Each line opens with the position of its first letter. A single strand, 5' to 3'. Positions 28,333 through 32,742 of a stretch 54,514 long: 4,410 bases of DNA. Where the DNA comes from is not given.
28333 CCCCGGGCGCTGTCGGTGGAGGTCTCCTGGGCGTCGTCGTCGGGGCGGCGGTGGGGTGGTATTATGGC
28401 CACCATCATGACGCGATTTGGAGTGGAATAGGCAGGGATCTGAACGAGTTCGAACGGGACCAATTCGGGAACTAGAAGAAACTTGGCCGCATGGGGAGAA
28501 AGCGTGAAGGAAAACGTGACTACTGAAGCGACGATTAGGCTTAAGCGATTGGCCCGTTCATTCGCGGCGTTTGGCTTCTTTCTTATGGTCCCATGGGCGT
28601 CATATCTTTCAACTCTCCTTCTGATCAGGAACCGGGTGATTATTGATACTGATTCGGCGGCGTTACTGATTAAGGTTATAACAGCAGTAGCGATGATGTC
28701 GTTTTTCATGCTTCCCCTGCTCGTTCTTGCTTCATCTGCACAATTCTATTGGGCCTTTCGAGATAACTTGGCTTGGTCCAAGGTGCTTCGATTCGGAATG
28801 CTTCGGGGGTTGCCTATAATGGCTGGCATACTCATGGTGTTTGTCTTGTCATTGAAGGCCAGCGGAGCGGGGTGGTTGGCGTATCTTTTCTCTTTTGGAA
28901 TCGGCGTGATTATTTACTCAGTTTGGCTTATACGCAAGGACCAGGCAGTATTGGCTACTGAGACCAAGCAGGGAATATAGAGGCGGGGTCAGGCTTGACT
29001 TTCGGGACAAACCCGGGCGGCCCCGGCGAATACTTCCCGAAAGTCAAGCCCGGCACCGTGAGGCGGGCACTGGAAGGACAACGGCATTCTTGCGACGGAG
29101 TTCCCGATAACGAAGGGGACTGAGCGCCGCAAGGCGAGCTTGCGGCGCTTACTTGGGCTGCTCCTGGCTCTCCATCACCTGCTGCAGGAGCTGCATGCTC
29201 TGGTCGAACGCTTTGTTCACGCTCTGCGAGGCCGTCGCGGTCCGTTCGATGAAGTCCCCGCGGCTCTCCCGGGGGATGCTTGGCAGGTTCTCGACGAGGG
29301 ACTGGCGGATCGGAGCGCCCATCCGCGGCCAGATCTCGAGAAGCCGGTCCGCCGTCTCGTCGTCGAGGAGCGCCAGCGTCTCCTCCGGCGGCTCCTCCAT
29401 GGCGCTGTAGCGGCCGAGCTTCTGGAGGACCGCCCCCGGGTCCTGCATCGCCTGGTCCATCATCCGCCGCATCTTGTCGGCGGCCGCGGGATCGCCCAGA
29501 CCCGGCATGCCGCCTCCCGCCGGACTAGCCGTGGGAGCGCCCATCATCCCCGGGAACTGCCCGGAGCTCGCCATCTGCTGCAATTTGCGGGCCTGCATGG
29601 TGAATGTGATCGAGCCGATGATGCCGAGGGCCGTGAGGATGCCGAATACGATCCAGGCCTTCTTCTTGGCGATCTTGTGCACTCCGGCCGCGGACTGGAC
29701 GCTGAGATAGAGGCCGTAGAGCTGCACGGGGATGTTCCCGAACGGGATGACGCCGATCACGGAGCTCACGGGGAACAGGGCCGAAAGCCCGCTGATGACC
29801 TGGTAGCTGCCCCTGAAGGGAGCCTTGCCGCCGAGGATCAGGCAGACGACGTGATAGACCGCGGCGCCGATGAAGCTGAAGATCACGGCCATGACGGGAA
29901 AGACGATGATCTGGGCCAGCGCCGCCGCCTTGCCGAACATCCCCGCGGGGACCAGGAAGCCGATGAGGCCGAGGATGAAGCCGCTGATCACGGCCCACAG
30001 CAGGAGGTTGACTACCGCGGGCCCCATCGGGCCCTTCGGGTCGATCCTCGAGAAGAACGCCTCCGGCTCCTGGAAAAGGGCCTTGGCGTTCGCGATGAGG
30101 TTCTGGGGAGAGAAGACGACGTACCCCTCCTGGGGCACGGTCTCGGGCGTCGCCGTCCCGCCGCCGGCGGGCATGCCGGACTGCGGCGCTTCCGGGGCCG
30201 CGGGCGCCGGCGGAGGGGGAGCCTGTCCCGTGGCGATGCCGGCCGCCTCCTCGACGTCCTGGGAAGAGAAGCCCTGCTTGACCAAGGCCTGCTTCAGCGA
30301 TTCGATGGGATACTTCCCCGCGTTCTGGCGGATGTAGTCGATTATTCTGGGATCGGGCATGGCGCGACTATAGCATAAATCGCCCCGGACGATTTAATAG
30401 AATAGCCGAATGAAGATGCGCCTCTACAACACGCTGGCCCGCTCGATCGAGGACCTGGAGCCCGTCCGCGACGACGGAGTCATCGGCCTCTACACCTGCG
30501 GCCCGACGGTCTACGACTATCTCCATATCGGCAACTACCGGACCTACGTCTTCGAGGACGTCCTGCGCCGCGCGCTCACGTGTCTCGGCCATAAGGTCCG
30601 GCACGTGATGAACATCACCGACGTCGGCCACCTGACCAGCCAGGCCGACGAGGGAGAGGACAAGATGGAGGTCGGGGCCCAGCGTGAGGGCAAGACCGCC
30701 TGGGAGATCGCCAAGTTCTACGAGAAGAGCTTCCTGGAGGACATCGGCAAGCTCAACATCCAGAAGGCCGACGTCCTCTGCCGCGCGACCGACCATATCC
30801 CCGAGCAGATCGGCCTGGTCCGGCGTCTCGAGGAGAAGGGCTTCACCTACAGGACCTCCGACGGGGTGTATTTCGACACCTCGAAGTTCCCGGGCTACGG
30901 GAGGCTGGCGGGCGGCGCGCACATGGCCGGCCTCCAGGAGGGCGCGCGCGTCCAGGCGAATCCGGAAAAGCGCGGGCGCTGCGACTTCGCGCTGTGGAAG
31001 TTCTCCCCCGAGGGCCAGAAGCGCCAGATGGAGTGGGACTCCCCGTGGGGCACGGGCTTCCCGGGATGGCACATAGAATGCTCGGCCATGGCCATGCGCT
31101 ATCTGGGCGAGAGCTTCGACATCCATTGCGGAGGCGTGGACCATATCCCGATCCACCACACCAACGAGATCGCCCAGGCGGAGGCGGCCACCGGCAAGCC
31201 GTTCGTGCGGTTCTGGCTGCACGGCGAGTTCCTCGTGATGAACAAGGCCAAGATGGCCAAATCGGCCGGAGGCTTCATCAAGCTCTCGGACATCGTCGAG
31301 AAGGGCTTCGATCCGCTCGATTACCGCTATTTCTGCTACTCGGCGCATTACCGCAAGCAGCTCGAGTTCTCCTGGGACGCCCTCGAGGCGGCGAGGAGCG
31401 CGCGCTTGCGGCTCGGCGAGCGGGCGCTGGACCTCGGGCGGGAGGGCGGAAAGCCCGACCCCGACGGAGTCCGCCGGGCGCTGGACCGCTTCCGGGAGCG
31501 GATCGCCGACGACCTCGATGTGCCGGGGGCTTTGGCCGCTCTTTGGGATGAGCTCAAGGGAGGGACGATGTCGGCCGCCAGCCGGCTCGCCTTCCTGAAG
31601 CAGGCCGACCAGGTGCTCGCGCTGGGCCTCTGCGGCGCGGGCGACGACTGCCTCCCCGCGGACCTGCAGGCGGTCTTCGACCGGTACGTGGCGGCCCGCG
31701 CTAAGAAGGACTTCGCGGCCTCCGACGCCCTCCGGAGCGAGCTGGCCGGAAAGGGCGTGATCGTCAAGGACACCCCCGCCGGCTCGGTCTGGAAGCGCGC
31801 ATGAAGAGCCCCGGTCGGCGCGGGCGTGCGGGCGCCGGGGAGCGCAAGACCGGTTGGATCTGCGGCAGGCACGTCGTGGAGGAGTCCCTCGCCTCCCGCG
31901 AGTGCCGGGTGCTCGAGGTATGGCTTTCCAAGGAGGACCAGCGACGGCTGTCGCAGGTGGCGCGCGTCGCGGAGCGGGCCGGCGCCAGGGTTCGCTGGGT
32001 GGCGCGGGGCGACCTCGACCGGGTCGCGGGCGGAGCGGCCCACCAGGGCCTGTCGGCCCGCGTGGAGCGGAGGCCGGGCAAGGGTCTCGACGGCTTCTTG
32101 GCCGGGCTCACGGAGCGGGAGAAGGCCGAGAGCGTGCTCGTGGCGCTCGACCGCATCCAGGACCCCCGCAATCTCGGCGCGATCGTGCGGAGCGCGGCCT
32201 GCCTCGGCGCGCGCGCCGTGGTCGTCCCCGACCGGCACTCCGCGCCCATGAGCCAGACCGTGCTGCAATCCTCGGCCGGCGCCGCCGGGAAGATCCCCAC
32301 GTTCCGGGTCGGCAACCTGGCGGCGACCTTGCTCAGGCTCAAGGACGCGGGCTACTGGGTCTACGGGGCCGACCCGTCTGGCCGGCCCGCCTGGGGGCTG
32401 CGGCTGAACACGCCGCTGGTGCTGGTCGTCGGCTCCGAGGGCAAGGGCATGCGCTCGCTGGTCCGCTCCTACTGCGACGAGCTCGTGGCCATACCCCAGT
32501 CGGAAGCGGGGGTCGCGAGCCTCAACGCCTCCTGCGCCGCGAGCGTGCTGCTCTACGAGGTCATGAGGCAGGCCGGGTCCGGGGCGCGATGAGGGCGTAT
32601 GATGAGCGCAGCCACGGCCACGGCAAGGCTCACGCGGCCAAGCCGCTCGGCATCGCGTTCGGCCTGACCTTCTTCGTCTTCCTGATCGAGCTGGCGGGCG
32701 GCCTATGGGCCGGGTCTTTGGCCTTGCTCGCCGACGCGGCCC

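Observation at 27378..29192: Small integrated islet with perfect 132-bp direct repeats, an integrase remnant and a low-GC glycine-zipper / 4-TM gene pair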

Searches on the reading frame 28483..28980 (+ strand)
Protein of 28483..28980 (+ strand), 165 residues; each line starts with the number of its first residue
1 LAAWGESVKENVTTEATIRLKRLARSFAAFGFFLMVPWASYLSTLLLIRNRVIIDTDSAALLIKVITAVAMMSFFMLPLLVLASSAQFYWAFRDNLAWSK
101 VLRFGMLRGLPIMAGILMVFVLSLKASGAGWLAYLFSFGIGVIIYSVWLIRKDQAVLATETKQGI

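Call 5: search_protein_families(library=pfam, proteins=[window:28483-28980:+], max_evalue=1)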
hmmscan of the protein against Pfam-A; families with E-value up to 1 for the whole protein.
window:28483-28980:+ (165 aa): 0 families

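Call 10: find_homologous_proteins(query=window:28504-28980:+, max_evalue=0.01)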
Query window:28504-28980:+: 128 candidates shared short words with the query, none scored E <= 0.01.

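Call 16: search_protein_families(library=phrogs, proteins=[window:28483-28980:+], max_evalue=10)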
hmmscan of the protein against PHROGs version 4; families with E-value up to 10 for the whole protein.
window:28483-28980:+ (165 aa): 1 family
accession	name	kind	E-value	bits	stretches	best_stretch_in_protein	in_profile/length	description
phrog_33949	-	unknown function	3.3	9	1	98-145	11-59/62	-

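Call 17: search_protein_families(library=ncbifam, proteins=[window:28483-28980:+], max_evalue=10)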
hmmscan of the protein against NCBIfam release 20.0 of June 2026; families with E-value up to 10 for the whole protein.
window:28483-28980:+ (165 aa): 3 families
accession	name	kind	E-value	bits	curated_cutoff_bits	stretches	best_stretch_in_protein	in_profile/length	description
NF006750.0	PRK09272.1-3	equivalog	0.026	14.9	101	1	55-151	6-103/112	hypothetical protein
NF028537.1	P_eth_NH2_trans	domain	0.072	11.6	500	1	25-95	109-177/527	phosphoethanolamine--lipid A transferase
NF006748.0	PRK09272.1-1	equivalog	1.9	9.2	181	1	58-147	9-103/109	hypothetical protein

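Call 23: find_related_loci(query=window:28504-28980:+, collection=metagenome_contigs, flank=10000)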
Query window:28504-28980:+ (158 aa) in metagenome_contigs; peptide patterns used: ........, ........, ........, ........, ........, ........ (x = any residue, [..] = any of these).
119 stretches matched a pattern, but none encodes a relative of the query by tblastn (E <= 1e-3).

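Call 28: search_protein_representatives(protein=window:28504-28980:+)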
Query: 158 residues. Proteins with E-value up to 0.001 (for the whole library): 3; up to 1e-10: 0; up to 1e-30: 0. The best 3 are listed.
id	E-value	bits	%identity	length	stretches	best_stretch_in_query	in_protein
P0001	4.1e-10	56.3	25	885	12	4-38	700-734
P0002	4.2e-08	49.8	26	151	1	4-148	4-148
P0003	9.4e-04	35.6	31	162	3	64-108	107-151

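Call 30: find_encoding_contigs(protein=P0002, flank=10000, max_places=10)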
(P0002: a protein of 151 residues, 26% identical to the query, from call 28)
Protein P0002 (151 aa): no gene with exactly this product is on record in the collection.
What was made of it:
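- Tried and rejected: It could not be fetched (call 30).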

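Call 33: list_cluster_members(proteins=[P0002, window:28504-28980:+, window:28483-28980:+, window:28146-28475:+, window:28038-28475:+, window:29149-30360:-, window:25294-27378:+, window:30410-31804:+, window:27466-27927:-])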
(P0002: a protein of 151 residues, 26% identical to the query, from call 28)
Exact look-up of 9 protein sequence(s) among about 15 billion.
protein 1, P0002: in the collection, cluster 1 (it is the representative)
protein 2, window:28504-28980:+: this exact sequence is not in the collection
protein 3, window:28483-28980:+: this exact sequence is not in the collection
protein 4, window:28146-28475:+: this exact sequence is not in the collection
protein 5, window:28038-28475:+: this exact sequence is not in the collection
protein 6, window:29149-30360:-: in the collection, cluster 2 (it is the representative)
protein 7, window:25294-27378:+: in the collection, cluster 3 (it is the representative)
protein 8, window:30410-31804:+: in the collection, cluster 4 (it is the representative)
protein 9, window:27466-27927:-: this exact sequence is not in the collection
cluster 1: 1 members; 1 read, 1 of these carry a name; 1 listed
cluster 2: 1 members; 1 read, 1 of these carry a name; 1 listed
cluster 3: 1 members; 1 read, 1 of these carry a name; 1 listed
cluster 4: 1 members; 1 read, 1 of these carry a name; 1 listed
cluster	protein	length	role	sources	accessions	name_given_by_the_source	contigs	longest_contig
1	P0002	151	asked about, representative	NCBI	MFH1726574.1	MAG: hypothetical protein ABII00_18345 [Elusimicrobiota bacterium]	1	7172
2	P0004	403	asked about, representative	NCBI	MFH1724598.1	MAG: Yip1 family protein [Elusimicrobiota bacterium]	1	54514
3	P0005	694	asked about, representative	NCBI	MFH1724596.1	MAG: S46 family peptidase [Elusimicrobiota bacterium]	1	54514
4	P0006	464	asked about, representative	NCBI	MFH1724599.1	MAG: cysteine--tRNA ligase [Elusimicrobiota bacterium]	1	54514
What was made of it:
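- On Decayed integrative element / CIME: The window's proteins form single-member clusters (call 33).
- The window is a complete 54,514-bp contig of a MAG (call 33).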

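Call 37: list_cluster_members(proteins=[window:28516-28980:+, window:28549-28980:+, window:28585-28980:+, window:28104-28475:+, window:28167-28475:+, window:28248-28475:+, window:28305-28709:-, window:28052-28297:-, window:27466-27666:-, window:27931-28068:+])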
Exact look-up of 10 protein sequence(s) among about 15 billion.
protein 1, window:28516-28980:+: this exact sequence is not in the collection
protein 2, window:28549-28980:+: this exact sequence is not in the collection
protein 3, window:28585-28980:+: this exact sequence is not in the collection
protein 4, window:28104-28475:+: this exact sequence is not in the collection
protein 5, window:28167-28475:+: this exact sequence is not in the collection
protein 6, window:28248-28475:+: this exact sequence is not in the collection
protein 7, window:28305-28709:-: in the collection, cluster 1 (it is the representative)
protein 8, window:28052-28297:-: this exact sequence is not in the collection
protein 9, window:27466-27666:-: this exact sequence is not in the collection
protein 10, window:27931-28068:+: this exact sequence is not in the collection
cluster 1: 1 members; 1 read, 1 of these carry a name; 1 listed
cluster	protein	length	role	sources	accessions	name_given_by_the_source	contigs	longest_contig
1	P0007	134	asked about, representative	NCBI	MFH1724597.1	MAG: hypothetical protein ABII00_08245 [Elusimicrobiota bacterium]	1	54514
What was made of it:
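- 28305..28709 (-): Antisense ORF, and the only CDS annotated in the public record between S46 and yip1 (MFH1724597.1, ABII00_08245). It is probably a miscall, because it overlaps both cargo genes. Exact match in call 37.
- The only homologue of the 4-TM protein is in the same MAG (calls 33, 37), so the family may belong to this lineage rather than be truly foreign. The 4-TM family's only other member is in the same MAG (calls 33, 37).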

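Call 48: predict_structure(alignment_id=A1)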
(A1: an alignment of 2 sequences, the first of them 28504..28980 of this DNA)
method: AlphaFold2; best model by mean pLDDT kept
length: 158 residues; sequences in the alignment: 2
mean_pLDDT: 60.2   pTM: 0.40
mean pLDDT of the five models: 60.2, 59.0, 56.2, 55.7, 55.3
residues with pLDDT >= 90: 0; 70-90: 11; 50-70: 128; < 50: 19
segments of 3 or more residues with pLDDT < 50: 1-5, 25-28, 81-83
pLDDT, mean of each block of 10 residues (from residue 1): 50 54 49 62 65 66 62 54 52 60 67 66 64 70 68 54
secondary structure, 60 per line:
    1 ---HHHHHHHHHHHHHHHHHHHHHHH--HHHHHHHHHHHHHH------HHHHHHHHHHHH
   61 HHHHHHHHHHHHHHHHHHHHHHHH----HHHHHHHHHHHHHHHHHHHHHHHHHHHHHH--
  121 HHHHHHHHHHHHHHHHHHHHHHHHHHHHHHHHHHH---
elements in order: H4-26 H29-42 H49-84 H89-118 H121-155
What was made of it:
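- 28504..28980 (+): 4-TM membrane protein gene, 158 aa from GTG 28504. An in-frame TTG at 28483 would give 165 aa. Four long helices in the AF2 model, at low confidence (call 48).
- Tried and rejected: Not attempted, because the AF2 model is low-confidence (pLDDT 60, pTM 0.40, call 48).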

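Call 55: find_related_loci(query=A1, collection=viral_contigs, flank=8000)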
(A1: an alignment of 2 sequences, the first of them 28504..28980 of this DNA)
Query A1 (158 aa) in viral_contigs; peptide patterns used: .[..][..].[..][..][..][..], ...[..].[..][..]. (x = any residue, [..] = any of these).
48 stretches matched a pattern, but none encodes a relative of the query by tblastn (E <= 1e-3).

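Call 64: search_protein_families(library=padloc, max_evalue=10, proteins=[window:28504-28980:+, P0002])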
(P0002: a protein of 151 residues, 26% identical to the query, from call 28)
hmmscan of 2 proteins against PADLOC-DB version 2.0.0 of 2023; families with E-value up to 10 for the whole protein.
window:28504-28980:+ (158 aa): 0 families

P0002 (151 aa): 0 families

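Call 65: search_protein_families(library=pfam, max_evalue=10, proteins=[P0002, window:28504-28980:+])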
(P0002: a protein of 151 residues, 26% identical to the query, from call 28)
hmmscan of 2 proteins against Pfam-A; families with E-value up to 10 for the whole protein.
P0002 (151 aa): 1 family
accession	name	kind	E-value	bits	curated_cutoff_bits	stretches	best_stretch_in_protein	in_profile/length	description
PF14454.12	Prok_Ub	-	0.23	11.7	25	1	12-39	1-28/64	Prokaryotic Ubiquitin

window:28504-28980:+ (158 aa): 0 families

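Call 66: search_dna_similar(query=window:28504-28980:+, collection=phages, mode=protein, max_evalue=0.1, max_rows=8)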
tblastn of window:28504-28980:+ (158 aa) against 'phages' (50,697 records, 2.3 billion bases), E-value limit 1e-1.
No match.

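Call 67: search_dna_similar(query=window:28504-28980:+, collection=plasmids, mode=protein, max_evalue=0.1, max_rows=8)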
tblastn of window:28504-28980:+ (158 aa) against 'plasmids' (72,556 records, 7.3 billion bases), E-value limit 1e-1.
No match.

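Call 75: search_solved_structures(query=A1, max_evalue=1)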
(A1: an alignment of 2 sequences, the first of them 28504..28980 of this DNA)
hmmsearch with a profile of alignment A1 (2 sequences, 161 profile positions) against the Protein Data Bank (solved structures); distinct sequences matched with E-value up to 1: 0.

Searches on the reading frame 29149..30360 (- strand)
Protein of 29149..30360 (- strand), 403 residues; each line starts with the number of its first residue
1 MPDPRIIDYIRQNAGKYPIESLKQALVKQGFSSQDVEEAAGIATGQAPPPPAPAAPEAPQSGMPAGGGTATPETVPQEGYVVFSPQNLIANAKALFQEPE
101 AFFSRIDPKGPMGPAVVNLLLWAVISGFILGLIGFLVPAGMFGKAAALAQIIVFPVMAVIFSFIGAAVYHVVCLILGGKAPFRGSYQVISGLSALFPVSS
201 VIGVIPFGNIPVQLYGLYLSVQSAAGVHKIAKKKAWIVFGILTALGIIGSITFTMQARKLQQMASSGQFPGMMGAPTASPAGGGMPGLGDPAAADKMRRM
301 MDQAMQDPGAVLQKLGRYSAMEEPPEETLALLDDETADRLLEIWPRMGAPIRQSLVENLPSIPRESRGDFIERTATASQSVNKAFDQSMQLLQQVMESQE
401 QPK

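Call 5: search_protein_families(library=pfam, proteins=[window:29149-30360:-], max_evalue=1)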
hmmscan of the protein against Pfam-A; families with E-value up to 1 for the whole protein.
window:29149-30360:- (403 aa): 3 families
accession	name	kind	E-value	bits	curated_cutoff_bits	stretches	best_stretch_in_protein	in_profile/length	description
PF04893.22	Yip1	-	1.8e-09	38.1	28.6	1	94-249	2-169/173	Yip1 domain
PF01388.27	ARID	-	0.014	16.2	24.1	1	206-238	24-57/89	ARID/BRIGHT DNA binding domain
PF18579.7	Raf1_HTH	-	0.036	14.2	27.3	1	24-43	24-43/61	Rubisco accumulation factor 1 helix turn helix domain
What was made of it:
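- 29149..30360 (-): Host Yip1-family membrane protein gene (right flank, target gene). Pfam PF04893 E=1.8e-9 (call 5).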

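Call 11: find_related_loci(query=window:29149-30360:-, collection=genome_contigs, flank=10000)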
Query window:29149-30360:- (403 aa) in genome_contigs; peptide patterns used: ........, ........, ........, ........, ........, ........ (x = any residue, [..] = any of these).
75 stretches matched a pattern; 1 encode a relative of the query (tblastn E <= 1e-3); 1 distinct loci.
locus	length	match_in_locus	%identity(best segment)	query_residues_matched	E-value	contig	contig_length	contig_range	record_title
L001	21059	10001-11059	50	1-394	8e-105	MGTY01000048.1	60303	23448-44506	MAG: Elusimicrobia bacterium GWA2_69_24 gwa2_scaffold_2429, whole genome shotgun sequence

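Call 13: find_encoding_contigs(protein=window:29149-30360:-, flank=6000, max_places=10)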
Protein window:29149-30360:- (403 aa): no gene with exactly this product is on record in the collection.

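Call 25: find_related_loci(query=window:29149-30360:-, collection=metagenome_contigs, flank=10000)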
Query window:29149-30360:- (403 aa) in metagenome_contigs; peptide patterns used: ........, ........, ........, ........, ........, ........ (x = any residue, [..] = any of these).
140 stretches matched a pattern; 1 encode a relative of the query (tblastn E <= 1e-3); 1 distinct loci.
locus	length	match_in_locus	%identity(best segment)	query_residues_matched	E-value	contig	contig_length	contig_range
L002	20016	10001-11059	50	1-394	7e-105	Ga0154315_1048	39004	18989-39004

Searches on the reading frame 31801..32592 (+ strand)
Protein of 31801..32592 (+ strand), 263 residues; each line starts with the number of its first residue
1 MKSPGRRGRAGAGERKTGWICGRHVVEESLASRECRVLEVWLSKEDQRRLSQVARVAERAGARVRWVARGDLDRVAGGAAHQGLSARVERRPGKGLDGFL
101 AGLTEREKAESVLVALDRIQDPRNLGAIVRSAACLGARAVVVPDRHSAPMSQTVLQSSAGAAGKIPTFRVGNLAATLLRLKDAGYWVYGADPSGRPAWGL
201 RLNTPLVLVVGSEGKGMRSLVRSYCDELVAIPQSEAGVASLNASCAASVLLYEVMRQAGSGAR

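Call 63: search_protein_families(library=pfam, max_evalue=0.001, proteins=[window:31801-32592:+])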
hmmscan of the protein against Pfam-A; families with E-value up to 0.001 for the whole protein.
window:31801-32592:+ (263 aa): 2 families
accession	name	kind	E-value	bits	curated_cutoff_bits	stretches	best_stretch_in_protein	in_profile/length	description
PF00588.24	SpoU_methylase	-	1.8e-36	125.8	29.7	1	112-252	2-142/142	SpoU rRNA Methylase family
PF08032.17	SpoU_sub_bind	-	8.1e-14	52.1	22.8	1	19-90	1-72/76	RNA 2'-O ribose methyltransferase substrate binding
